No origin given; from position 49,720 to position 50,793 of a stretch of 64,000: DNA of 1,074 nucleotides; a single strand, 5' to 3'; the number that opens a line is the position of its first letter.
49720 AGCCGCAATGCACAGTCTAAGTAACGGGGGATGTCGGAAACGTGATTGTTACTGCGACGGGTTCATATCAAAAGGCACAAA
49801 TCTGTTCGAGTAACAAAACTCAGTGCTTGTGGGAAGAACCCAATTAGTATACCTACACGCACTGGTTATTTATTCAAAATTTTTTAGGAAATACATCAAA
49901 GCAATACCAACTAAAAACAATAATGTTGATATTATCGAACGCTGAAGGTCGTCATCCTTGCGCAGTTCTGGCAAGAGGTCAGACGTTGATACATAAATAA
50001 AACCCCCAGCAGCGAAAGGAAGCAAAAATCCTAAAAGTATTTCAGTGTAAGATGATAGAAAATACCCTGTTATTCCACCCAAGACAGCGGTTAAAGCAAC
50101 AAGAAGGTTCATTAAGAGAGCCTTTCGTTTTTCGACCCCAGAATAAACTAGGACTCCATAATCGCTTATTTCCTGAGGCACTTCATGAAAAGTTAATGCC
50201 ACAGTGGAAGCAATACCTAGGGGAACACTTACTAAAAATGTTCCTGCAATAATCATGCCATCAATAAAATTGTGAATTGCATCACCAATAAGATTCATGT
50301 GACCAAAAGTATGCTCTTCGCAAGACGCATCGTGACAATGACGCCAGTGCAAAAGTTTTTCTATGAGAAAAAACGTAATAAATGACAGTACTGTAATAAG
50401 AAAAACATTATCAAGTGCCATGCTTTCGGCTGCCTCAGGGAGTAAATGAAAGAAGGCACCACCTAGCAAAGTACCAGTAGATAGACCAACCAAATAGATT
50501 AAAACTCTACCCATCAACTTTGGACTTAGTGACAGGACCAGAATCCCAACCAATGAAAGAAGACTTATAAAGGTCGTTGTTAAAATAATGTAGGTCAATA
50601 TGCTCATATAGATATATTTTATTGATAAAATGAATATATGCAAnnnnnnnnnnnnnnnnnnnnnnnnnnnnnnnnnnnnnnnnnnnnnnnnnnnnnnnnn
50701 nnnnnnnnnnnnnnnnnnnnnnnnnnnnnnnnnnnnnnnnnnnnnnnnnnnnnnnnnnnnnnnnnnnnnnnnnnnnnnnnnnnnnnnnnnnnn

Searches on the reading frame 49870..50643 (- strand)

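Call 88: search_protein_families(library=pfam, proteins=[window:49870-50643:-], max_evalue=0.00001)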
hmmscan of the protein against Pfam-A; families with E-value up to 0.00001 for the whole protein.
window:49870-50643:- (257 aa): 1 family
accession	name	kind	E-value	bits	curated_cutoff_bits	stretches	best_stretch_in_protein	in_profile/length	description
PF02535.28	Zip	-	2.8e-46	158.7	35.1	2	111-253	175-322/323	ZIP Zinc transporter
